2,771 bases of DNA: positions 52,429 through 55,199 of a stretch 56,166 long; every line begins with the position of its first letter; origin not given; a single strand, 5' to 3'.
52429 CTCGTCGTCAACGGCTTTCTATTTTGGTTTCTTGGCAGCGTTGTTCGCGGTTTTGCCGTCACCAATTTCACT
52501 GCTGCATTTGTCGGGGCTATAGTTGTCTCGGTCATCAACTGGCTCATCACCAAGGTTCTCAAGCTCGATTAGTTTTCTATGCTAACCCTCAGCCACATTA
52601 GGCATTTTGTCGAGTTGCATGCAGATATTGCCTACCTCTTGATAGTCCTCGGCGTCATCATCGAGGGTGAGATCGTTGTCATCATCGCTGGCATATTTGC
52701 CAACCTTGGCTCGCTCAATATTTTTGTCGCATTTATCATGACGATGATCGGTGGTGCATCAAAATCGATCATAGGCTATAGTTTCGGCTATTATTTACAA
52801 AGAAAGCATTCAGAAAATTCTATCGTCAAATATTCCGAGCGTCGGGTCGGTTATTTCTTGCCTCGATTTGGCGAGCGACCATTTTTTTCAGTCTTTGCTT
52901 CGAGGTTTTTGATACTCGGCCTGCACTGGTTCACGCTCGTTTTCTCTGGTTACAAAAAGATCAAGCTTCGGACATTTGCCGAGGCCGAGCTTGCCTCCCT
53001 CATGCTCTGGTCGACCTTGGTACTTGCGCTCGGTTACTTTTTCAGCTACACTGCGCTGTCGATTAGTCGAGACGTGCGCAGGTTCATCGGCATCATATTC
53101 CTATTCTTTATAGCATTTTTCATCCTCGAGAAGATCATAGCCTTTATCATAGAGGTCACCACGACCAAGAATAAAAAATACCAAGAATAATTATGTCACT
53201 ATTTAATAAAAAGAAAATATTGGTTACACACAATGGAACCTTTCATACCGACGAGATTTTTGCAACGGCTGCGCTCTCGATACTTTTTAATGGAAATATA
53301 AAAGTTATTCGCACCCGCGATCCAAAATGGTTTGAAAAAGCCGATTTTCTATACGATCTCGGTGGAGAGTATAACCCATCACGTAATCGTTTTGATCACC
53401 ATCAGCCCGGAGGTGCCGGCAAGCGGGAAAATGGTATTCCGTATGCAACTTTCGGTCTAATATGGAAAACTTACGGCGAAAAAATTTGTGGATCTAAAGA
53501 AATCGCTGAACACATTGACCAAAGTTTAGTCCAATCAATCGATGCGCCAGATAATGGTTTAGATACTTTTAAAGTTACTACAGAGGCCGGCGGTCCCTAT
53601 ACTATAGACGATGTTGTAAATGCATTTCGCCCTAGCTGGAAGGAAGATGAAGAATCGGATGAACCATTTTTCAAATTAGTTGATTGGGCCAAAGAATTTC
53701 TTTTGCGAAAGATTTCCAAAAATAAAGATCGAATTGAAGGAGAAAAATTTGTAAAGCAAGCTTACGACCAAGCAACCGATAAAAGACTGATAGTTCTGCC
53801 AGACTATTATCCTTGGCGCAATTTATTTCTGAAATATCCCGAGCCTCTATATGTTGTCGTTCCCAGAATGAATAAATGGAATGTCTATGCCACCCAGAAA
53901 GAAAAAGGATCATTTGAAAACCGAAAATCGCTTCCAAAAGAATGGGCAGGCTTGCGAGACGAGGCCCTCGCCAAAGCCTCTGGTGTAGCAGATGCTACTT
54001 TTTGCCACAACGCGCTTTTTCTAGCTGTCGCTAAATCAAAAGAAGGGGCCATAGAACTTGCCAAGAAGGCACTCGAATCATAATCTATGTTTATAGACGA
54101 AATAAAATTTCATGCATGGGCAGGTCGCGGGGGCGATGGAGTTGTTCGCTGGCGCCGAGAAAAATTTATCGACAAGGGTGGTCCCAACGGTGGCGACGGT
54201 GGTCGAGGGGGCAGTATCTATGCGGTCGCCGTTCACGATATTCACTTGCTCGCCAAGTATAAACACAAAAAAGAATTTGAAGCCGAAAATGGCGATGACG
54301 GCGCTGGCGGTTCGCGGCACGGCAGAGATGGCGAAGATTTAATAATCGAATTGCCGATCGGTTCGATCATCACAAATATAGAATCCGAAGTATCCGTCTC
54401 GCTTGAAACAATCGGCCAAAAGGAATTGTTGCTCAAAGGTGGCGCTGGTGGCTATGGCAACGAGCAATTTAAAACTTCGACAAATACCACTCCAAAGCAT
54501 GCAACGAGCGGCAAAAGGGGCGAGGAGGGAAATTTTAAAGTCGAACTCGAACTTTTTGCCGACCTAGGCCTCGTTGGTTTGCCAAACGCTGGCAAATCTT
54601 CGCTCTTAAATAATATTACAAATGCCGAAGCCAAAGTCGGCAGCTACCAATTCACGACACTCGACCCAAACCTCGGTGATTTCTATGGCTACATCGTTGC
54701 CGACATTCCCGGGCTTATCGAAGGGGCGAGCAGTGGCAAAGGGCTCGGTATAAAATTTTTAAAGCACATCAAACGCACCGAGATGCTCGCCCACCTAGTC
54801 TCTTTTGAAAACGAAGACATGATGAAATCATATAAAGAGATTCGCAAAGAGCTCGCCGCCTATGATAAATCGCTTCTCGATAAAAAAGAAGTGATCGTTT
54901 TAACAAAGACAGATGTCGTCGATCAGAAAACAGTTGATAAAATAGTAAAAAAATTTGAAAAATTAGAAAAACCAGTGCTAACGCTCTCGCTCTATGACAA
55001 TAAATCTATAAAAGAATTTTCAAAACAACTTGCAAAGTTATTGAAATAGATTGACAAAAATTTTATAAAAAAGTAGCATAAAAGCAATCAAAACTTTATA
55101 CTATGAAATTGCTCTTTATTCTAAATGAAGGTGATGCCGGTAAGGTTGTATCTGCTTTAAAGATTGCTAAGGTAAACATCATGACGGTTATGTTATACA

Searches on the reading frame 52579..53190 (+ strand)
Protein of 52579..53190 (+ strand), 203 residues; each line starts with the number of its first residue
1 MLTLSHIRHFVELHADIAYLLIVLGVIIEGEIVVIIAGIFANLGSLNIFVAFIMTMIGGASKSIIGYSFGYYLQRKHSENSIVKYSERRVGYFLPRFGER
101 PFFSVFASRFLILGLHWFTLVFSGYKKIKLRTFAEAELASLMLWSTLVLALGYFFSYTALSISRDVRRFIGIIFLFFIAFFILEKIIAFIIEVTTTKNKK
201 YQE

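Call 76: search_protein_families(library=padloc, proteins=[window:52579-53190:+], max_evalue=0.001)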
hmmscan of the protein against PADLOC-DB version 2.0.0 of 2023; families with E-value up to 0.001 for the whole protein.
window:52579-53190:+ (203 aa): 0 families

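Call 77: search_protein_families(library=pfam, proteins=[window:52579-53190:+], max_evalue=0.001)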
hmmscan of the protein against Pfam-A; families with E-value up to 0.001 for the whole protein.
window:52579-53190:+ (203 aa): 1 family
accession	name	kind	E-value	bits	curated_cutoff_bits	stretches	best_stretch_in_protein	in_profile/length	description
PF09335.16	VTT_dom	-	1.2e-06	29.4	33.9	1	30-153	3-122/123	VTT domain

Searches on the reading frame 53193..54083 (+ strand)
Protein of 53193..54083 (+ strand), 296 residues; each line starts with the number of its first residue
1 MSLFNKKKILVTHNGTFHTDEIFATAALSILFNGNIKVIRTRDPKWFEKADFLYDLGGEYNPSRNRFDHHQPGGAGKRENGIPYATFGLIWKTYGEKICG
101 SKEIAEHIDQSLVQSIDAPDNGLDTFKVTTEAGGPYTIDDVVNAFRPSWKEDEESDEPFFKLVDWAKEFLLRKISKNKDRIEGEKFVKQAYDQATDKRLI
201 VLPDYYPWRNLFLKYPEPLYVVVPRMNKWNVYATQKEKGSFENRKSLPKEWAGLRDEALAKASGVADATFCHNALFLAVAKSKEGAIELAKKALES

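Call 76: search_protein_families(library=padloc, proteins=[window:53193-54083:+], max_evalue=0.001)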
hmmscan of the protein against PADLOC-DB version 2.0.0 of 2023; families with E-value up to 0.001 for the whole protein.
window:53193-54083:+ (296 aa): 0 families

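Call 77: search_protein_families(library=pfam, proteins=[window:53193-54083:+], max_evalue=0.001)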
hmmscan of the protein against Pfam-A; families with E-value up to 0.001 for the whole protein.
window:53193-54083:+ (296 aa): 1 family
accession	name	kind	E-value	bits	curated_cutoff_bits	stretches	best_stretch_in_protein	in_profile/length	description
PF03690.18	MYG1_exonuc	-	2.5e-72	244.6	22.1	1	10-294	2-318/318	Uncharacterised protein family (UPF0160)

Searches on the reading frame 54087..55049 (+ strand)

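Call 76: search_protein_families(library=padloc, proteins=[window:54087-55049:+], max_evalue=0.001)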
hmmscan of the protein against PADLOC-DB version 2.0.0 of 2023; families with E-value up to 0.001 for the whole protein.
window:54087-55049:+ (320 aa): 0 families

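Call 77: search_protein_families(library=pfam, proteins=[window:54087-55049:+], max_evalue=0.001)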
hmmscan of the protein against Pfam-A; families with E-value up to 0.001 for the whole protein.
window:54087-55049:+ (320 aa): 4 families
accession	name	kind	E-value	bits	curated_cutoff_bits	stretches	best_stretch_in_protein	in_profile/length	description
PF01018.28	GTP1_OBG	-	6.5e-47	159.5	27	1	3-155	1-154/155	GTP1/OBG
PF01926.29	MMR_HSR1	-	4.2e-24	85.3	21.9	1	160-274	2-113/113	50S ribosome-binding GTPase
PF02421.24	FeoB_N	-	3.4e-09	36.9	27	1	161-314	4-155/156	Ferrous iron transport protein B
PF03193.22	RsgA_GTPase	-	3.3e-07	30.7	30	1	249-316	39-105/174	RsgA GTPase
